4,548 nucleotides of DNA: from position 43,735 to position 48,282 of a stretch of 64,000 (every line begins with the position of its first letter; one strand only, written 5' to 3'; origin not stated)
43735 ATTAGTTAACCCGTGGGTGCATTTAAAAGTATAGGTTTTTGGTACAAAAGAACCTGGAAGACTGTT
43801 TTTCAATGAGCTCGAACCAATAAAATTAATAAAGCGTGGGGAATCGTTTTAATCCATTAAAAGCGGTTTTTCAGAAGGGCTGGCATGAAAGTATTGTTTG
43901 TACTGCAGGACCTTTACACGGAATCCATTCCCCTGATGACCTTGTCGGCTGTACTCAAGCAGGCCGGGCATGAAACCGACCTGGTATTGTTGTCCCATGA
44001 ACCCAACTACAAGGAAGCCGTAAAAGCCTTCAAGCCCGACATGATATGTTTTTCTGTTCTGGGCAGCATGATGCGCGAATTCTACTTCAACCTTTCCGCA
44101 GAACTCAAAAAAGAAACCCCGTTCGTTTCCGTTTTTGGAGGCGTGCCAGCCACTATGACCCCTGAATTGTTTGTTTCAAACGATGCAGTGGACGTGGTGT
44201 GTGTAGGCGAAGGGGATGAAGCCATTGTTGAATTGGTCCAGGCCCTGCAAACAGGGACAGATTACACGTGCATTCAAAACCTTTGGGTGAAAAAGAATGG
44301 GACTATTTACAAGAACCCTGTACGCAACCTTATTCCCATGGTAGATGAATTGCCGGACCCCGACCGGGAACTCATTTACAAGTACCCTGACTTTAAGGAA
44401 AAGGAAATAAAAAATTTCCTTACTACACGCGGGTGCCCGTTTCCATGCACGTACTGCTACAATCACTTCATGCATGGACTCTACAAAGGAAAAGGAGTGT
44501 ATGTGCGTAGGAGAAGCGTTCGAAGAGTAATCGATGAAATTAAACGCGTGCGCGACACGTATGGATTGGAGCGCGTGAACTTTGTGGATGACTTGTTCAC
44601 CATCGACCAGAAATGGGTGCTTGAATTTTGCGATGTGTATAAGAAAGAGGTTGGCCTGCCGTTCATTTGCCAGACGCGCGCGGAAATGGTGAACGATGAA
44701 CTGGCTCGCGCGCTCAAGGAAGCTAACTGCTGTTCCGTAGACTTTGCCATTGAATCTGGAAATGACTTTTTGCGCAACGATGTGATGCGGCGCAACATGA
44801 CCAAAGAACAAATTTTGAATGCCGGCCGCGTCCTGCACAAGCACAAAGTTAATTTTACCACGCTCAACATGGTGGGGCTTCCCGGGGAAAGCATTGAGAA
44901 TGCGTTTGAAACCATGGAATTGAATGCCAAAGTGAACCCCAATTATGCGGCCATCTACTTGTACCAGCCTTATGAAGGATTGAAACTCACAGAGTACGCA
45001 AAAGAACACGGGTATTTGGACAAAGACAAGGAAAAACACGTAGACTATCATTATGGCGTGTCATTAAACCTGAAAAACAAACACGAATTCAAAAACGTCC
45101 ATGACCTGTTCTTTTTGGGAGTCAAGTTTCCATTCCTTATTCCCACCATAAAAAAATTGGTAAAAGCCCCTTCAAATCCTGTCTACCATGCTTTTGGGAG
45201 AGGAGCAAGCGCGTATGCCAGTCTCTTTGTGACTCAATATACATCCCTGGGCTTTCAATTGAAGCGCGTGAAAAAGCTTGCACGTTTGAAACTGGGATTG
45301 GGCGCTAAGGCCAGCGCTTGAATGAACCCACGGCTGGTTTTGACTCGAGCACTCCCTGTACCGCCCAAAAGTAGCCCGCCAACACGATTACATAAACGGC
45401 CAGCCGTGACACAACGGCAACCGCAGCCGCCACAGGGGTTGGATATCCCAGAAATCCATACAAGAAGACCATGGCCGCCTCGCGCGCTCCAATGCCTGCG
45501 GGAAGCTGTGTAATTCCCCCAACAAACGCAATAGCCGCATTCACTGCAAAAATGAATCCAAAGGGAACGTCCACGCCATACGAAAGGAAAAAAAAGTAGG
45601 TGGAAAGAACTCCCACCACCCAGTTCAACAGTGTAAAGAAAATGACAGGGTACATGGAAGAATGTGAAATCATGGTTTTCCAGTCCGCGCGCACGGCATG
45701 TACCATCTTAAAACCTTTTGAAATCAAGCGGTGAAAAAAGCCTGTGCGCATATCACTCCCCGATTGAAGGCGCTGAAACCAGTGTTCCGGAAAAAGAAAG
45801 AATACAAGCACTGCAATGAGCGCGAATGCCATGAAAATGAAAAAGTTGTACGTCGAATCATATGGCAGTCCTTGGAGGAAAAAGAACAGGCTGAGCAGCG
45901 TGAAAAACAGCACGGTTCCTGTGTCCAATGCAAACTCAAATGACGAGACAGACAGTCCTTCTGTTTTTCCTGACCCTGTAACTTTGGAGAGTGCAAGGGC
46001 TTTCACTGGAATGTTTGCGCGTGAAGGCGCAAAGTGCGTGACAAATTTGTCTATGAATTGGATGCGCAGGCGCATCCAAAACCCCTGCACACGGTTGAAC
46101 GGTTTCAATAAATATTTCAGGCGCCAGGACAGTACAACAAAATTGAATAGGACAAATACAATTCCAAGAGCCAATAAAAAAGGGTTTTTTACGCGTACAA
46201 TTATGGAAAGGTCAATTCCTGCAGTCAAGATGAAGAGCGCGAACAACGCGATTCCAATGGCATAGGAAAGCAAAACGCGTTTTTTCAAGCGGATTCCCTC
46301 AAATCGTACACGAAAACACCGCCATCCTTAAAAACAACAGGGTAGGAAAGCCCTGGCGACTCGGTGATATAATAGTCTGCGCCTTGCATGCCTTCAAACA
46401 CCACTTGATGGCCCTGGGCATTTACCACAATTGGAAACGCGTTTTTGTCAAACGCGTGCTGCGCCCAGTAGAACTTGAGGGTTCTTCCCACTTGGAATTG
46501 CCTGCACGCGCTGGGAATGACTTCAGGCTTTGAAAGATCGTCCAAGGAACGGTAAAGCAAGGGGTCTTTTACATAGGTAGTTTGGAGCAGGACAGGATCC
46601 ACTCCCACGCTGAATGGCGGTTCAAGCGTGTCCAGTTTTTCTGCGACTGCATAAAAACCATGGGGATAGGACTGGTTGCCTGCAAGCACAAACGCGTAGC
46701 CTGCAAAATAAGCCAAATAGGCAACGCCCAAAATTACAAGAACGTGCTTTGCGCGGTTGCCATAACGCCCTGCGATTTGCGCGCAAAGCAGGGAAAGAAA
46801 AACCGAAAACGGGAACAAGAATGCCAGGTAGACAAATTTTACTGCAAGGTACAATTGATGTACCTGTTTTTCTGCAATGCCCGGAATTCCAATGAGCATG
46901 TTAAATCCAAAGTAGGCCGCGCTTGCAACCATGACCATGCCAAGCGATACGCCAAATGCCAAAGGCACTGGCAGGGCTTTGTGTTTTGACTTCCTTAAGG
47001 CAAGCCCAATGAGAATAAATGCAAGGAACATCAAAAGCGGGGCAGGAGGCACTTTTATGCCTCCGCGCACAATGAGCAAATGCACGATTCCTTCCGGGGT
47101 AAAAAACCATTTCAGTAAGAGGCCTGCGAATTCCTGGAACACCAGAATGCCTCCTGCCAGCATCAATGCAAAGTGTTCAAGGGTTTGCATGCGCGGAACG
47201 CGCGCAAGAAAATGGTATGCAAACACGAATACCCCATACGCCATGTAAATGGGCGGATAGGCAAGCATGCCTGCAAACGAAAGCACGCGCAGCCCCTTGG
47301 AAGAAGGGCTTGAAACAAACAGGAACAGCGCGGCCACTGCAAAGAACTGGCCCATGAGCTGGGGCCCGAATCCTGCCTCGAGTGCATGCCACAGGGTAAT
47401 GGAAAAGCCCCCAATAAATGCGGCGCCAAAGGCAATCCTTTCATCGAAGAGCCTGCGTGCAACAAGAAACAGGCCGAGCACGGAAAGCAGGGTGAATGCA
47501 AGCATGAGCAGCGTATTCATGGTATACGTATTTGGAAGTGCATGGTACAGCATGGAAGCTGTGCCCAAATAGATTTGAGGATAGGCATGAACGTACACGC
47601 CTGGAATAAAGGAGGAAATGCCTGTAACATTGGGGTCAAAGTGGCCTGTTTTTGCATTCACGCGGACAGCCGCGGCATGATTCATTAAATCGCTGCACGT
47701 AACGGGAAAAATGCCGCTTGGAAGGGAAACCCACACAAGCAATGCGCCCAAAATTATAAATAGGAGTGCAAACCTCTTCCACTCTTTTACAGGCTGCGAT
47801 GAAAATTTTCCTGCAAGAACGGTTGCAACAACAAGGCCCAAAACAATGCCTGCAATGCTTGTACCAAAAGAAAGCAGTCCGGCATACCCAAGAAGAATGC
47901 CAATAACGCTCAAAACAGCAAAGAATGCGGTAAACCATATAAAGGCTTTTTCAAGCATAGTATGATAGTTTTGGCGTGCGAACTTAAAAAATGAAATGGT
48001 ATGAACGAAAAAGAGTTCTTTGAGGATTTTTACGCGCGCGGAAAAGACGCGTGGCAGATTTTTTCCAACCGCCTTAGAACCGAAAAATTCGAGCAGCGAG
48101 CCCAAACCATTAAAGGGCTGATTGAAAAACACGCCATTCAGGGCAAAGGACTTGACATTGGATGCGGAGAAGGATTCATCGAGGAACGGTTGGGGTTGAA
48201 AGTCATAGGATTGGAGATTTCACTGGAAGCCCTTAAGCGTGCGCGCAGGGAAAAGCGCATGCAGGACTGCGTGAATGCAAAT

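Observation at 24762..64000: Glycan-assembly supercluster next to aglB carrying five B12-binding radical SAM genes plus one SPASM radical SAM gene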

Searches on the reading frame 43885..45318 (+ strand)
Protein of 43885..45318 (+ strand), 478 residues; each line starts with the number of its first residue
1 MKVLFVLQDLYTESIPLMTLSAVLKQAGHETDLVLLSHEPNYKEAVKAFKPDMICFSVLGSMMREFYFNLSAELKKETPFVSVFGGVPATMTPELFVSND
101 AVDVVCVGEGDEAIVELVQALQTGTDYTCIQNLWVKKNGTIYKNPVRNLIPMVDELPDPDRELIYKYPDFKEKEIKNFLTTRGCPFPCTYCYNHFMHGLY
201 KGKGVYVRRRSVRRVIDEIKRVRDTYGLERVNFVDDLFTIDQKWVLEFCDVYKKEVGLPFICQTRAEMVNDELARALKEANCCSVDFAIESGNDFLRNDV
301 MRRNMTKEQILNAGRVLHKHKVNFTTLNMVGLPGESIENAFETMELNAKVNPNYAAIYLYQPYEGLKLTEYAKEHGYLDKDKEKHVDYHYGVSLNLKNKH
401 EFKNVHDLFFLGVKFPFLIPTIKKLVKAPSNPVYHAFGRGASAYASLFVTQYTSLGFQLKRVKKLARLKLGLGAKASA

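Call 5: search_protein_families(library=pfam, proteins=[window:43885-45318:+], max_evalue=0.001)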
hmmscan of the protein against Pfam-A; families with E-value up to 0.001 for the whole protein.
window:43885-45318:+ (478 aa): 3 families
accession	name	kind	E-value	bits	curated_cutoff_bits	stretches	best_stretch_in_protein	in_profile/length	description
PF04055.27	Radical_SAM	-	3.6e-24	86.2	29.5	1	180-346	3-165/166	Radical SAM superfamily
PF02310.24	B12-binding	-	5.9e-15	55.6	32.1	1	11-117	11-120/121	B12 binding domain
PF19864.5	Radical_SAM_N2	-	0.00017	21.5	29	1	71-124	79-128/151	Radical SAM proteins, N-terminal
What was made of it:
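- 43885..45321 (+): rS3: B12-domain radical SAM, the most divergent paralog. Pfam (call 5).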

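Call 8: search_protein_families(library=ncbifam, proteins=[window:43885-45318:+], max_evalue=0.001)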
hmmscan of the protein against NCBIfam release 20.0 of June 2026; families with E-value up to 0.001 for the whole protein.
window:43885-45318:+ (478 aa): 26 families (the best 25 are shown)
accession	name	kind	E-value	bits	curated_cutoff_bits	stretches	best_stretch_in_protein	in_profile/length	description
TIGR03471.1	HpnJ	equivalog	2.9e-33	115.5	577.6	1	70-389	87-404/472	hopanoid biosynthesis associated radical SAM protein HpnJ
TIGR04072.2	rSAM_ladder_B12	equivalog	1.7e-27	96.2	360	1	19-397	23-396/443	lipid biosynthesis B12-binding/radical SAM protein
TIGR04479.1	bcpD_PhpK_rSAM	subfamily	4.1e-27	94.7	600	1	108-354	178-413/504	PhpK family radical SAM P-methyltransferase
NF050148.1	rSAM_ApyD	equivalog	4.5e-27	94.7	750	1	44-368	68-389/645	RiPP biosynthesis radical SAM protein ApyD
TIGR02026.1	BchE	equivalog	8.2e-27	94.2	481.35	1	19-385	27-399/497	magnesium-protoporphyrin IX monomethyl ester anaerobic oxidative cyclase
NF033070.1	rSAM_AprD4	equivalog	4.6e-25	88.4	500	1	159-388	176-406/456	AprD4 family radical SAM diol-dehydratase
TIGR04013.1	B12_SAM_MJ_1487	hypoth_equivalog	9.1e-24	84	251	1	19-229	15-198/382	TIGR04013 family B12-binding domain/radical SAM domain-containing protein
NF038361.1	rSAM_Sden_1168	equivalog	8.4e-23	80.7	575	1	39-388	129-489/560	Sden_1168 family B12-binding radical SAM P-methyltransferase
TIGR04014.1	B12_SAM_MJ_0865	equivalog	2.9e-21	75.8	360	1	17-374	14-360/434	methyl-coenzyme M reductase glutamine C-methyltransferase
NF033712.0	B12_rSAM_KedN5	subfamily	6.9e-21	74.1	700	1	46-410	58-428/624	KedN5 family methylcobalamin-dependent radical SAM C-methyltransferase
TIGR04385.1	B12_rSAM_cofa1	equivalog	9.2e-21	74.5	450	1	15-345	21-359/438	B12 lower ligand biosynthesis radical SAM protein BzaD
TIGR04295.1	B12_rSAM_oligo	hypoth_equivalog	4.8e-18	65.1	400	1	20-334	31-346/422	TIGR04295 family B12-binding domain-containing radical SAM protein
TIGR04367.1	HpnR_B12_rSAM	equivalog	2.3e-17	62.7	650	1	13-280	21-284/490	hopanoid C-3 methylase HpnR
TIGR03975.1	rSAM_ocin_1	subfamily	9.3e-15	54.1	281.85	1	70-344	147-424/606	RiPP maturation radical SAM C-methyltransferase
TIGR04190.1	B12_SAM_Ta0216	equivalog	1.1e-13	50.6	500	1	82-353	112-397/554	TIGR04190 family B12-binding domain/radical SAM domain protein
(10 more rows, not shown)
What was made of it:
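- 43885..45321 (+): HpnJ only 116 bits (call 8).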

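Call 40: find_homologous_proteins(query=window:43885-45318:+, max_evalue=1e-30)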
Query window:43885-45318:+ (478 aa): 1505 proteins with E <= 1e-30 among 8000 candidates; the best 120 are listed.
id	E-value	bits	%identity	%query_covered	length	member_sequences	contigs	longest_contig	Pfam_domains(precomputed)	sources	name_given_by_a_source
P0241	0.0e+0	1104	100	100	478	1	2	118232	PF04055.28,PF02310.25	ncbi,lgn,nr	ncbi:MAG: B12-binding domain-containing radical SAM protein [Candidatus Diapherotrites archaeon]|nr:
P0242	4.1e-199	680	64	96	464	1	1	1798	PF04055.28,PF02310.25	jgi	jgi:radical SAM superfamily enzyme YgiQ (UPF0313 family)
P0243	4.8e-121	423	44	100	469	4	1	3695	PF04055.28,PF02310.25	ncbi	-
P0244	6.8e-114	399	42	97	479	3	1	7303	PF04055.28,PF02310.25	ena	-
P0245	8.2e-114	399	43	95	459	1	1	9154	PF04055.28,PF02310.25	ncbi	ncbi:MAG: radical SAM protein [Candidatus Omnitrophota bacterium]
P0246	3.5e-113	397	41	95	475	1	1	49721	PF04055.28,PF02310.25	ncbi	-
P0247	3.1e-112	394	42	98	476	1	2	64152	PF04055.28,PF02310.25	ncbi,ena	-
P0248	8.3e-112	393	41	94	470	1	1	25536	PF04055.28,PF02310.25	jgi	jgi:radical SAM superfamily enzyme YgiQ (UPF0313 family)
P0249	1.4e-111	392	43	89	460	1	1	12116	PF04055.28,PF02310.25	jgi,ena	-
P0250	2.1e-111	391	43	95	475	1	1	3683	PF04055.28,PF02310.25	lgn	-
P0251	4.7e-111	390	43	91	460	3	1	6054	PF04055.28,PF02310.25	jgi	-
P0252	5.2e-111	390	40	99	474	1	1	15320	PF04055.28,PF02310.25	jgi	jgi:anaerobic magnesium-protoporphyrin IX monomethyl ester cyclase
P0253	5.5e-111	390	41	91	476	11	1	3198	PF04055.28,PF02310.25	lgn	-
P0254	1.2e-110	389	42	95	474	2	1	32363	PF04055.28,PF02310.25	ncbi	-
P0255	1.2e-110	389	41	97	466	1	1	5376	PF04055.28,PF02310.25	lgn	-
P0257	1.9e-110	388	41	98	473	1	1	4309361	PF04055.28,PF02310.25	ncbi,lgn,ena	-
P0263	1.3e-108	382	41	91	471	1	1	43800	PF04055.28,PF02310.25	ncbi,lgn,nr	ncbi:B12-binding domain-containing radical SAM protein [Candidatus Woesearchaeota archaeon]|nr:B12-b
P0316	2.1e-101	358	40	91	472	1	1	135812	PF04055.28,PF19864.6,PF02310.25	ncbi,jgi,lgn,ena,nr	ncbi:MAG: B12-binding domain-containing radical SAM protein [Nanoarchaeota archaeon]|nr:B12-binding 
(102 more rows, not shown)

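Call 41: find_encoding_contigs(protein=P0257, flank=8000, max_places=1)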
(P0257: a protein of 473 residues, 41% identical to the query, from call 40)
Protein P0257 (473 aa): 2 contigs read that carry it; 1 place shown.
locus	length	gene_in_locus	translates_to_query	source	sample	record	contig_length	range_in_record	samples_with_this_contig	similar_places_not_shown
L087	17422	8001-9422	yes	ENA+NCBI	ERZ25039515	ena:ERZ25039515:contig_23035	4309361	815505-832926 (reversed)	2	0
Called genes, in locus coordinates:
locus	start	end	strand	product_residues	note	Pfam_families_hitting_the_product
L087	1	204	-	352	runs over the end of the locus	PF13177:DNA_pol3_delta2, PF00004:AAA (faint)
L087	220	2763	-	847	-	PF00005:ABC_tran (faint), PF02463:SMC_N (faint), PF03193:RsgA_GTPase (faint), PF13175:AAA_15 (faint), PF13191:AAA_16 (faint), PF13304:AAA_21 (faint), PF13401:AAA_22 (faint), PF17760:UvrA_inter, +6 more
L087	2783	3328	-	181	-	PF13396:PLDc_N (weak), PF17032:Zn_ribbon_15 (faint), PF12773:DZR, PF13240:Zn_Ribbon_1 (weak), PF13248:Zn_ribbon_3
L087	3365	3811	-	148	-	-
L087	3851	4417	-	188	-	PF04542:Sigma70_r2, PF08281:Sigma70_r4_2, PF04545:Sigma70_r4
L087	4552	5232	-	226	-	PF00702:Hydrolase, PF12710:HAD, PF13419:HAD_2, PF13242:Hydrolase_like (weak)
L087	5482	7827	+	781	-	PF00270:DEAD, PF04851:ResIII (weak), PF00271:Helicase_C, PF22982:WHD_HRQ1, PF09369:MZB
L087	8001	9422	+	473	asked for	PF02310:B12-binding, PF04055:Radical_SAM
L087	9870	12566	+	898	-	PF25778:DUF7948, PF06739:SBBP (weak)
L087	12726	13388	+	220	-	PF01618:MotA_ExbB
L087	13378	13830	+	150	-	PF02472:ExbD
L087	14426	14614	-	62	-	-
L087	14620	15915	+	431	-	PF04052:TolB_N, PF26549:Tricorn_N, PF26550:Tricorn_2nd, PF07676:PD40, PF26549:Tricorn_N, PF25174:Beta-prop_THOC3, PF07676:PD40, PF26549:Tricorn_N, +9 more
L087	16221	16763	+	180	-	PF00691:OmpA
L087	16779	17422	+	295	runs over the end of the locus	PF13525:YfiO, PF07719:TPR_2 (faint), PF13432:TPR_16 (faint), PF14559:TPR_19 (faint), PF12895:ANAPC3 (weak), PF13174:TPR_6 (weak), PF13181:TPR_8 (faint)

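Call 42: find_encoding_contigs(protein=P0263, flank=8000, max_places=1)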
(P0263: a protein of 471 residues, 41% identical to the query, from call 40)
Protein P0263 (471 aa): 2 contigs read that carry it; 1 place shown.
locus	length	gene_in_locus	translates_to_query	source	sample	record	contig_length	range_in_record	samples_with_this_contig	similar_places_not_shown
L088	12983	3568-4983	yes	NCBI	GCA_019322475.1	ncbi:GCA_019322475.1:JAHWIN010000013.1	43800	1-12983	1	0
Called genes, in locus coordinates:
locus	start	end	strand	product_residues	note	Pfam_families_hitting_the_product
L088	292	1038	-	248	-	-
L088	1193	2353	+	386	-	PF13439:Glyco_transf_4, PF13579:Glyco_trans_4_4 (weak), PF00534:Glycos_transf_1, PF13692:Glyco_trans_1_4, PF13524:Glyco_trans_1_2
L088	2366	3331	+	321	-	PF03706:LPG_synthase_TM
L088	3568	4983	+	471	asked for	PF02310:B12-binding, PF04055:Radical_SAM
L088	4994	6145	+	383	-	PF13439:Glyco_transf_4, PF20706:GT4-conflict (weak), PF00534:Glycos_transf_1, PF13692:Glyco_trans_1_4, PF13524:Glyco_trans_1_2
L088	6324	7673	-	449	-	PF00881:Nitroreductase, PF14512:TM1586_NiRdase (weak), PF00881:Nitroreductase, PF08241:Methyltransf_11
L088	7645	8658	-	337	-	PF00535:Glycos_transf_2, PF10111:Glyco_tranf_2_2, PF13506:Glyco_transf_21, PF13641:Glyco_tranf_2_3, PF13632:Glyco_trans_2_3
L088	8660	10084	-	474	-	PF25840:Ulvan_lyase_N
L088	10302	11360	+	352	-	PF04055:Radical_SAM, PF13186:SPASM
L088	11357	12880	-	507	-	PF02310:B12-binding, PF04055:Radical_SAM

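Call 43: find_encoding_contigs(protein=P0316, flank=8000, max_places=1)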
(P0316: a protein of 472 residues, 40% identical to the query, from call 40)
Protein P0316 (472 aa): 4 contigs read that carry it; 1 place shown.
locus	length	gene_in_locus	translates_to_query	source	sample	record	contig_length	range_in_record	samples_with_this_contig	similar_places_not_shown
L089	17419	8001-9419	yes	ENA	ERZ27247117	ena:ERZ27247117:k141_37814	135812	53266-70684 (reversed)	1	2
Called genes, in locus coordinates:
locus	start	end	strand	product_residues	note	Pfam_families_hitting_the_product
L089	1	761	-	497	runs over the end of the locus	PF10131:PTPS_related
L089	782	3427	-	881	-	PF02516:STT3, PF21436:STT3-PglB_core (weak)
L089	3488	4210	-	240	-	PF00535:Glycos_transf_2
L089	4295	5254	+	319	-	PF01073:3Beta_HSD, PF01370:Epimerase, PF02719:Polysacc_synt_2, PF04321:RmlD_sub_bind, PF07993:NAD_binding_4 (faint), PF16363:GDP_Man_Dehyd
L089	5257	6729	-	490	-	-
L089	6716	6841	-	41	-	-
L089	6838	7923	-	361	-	PF01209:Ubie_methyltran (weak), PF13489:Methyltransf_23, PF07021:MetW (weak), PF13847:Methyltransf_31, PF08241:Methyltransf_11, PF08242:Methyltransf_12 (faint), PF13649:Methyltransf_25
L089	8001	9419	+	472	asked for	PF02310:B12-binding, PF19864:Radical_SAM_N2 (faint), PF04055:Radical_SAM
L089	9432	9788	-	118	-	-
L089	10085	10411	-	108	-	-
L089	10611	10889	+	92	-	-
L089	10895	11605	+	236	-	-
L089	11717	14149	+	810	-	PF05048:NosD, PF13229:Beta_helix, PF05048:NosD, PF13229:Beta_helix, PF05048:NosD, PF05345:He_PIG, PF17963:Big_9 (weak), PF25275:Golvesin_C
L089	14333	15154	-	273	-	PF01944:SpoIIM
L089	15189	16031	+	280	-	PF01008:IF-2B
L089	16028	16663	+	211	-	PF00702:Hydrolase, PF13419:HAD_2, PF13242:Hydrolase_like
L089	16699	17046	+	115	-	-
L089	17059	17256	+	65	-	-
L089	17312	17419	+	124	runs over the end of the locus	PF24585:YunG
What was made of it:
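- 43885..45321 (+): Relatives sit in Woesearchaeota and Nanoarchaeota glycan clusters L088 and L089, and one bacterial relative (L087) is solitary (calls 41-43).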

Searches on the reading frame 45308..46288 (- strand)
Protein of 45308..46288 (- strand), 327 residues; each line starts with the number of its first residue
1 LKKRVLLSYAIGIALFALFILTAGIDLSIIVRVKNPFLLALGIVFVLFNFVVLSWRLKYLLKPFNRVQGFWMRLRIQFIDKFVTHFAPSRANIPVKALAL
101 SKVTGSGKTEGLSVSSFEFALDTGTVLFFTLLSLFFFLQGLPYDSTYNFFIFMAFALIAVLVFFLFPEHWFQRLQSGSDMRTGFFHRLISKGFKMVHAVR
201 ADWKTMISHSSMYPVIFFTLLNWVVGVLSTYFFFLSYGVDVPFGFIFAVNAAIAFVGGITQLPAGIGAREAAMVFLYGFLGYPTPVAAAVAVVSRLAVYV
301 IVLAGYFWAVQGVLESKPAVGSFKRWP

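Call 5: search_protein_families(library=pfam, proteins=[window:45308-46288:-], max_evalue=0.001)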
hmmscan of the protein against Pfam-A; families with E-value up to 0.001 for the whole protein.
window:45308-46288:- (327 aa): 1 family
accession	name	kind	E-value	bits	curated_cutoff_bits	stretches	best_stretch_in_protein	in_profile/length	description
PF03706.18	LPG_synthase_TM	-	5.1e-32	112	33.4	1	10-305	2-302/302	Lysylphosphatidylglycerol synthase TM region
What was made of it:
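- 45305..46288 (-): LPG_synthase_TM family membrane protein (flippase-like). Pfam PF03706 112 bits (call 5).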

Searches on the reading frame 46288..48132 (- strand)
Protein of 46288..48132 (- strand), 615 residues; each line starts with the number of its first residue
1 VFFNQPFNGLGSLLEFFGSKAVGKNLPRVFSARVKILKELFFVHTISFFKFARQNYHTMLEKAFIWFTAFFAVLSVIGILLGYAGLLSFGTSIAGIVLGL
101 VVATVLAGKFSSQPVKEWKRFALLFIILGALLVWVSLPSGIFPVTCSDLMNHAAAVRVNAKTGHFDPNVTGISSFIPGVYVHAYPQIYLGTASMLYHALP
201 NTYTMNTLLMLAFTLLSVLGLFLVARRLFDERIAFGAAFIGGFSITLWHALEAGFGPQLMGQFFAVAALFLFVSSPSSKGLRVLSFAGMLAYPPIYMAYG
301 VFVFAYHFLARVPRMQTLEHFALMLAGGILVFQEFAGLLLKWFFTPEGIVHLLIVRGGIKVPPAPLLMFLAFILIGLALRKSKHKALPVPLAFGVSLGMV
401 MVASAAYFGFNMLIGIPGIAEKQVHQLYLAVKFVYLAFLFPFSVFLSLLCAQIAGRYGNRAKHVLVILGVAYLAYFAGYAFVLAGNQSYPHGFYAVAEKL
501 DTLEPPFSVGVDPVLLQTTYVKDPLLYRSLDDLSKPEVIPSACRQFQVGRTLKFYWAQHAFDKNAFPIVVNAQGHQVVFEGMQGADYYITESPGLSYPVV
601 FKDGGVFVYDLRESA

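Call 5: search_protein_families(library=pfam, proteins=[window:46288-48132:-], max_evalue=0.001)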
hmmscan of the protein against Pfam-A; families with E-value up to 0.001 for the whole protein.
window:46288-48132:- (615 aa): 0 families

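Call 8: search_protein_families(library=ncbifam, proteins=[window:46288-48132:-], max_evalue=0.001)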
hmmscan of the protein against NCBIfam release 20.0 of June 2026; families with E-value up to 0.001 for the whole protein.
window:46288-48132:- (615 aa): 0 families

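Call 47: search_protein_families(library=pfam, proteins=[window:46288-48132:-], max_evalue=5)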
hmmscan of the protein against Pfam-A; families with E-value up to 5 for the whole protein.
window:46288-48132:- (615 aa): 1 family
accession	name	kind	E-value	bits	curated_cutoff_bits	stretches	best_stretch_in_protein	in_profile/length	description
PF13829.11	DUF4191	-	3.9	7.2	30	1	47-109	13-71/219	Domain of unknown function (DUF4191)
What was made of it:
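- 46285..48132 (-): Polytopic membrane protein (615 aa, about 10 TM segments), no family; a candidate GT-C or polymerase, unverified. No Pfam or NCBIfam hit (calls 5, 8, 47).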
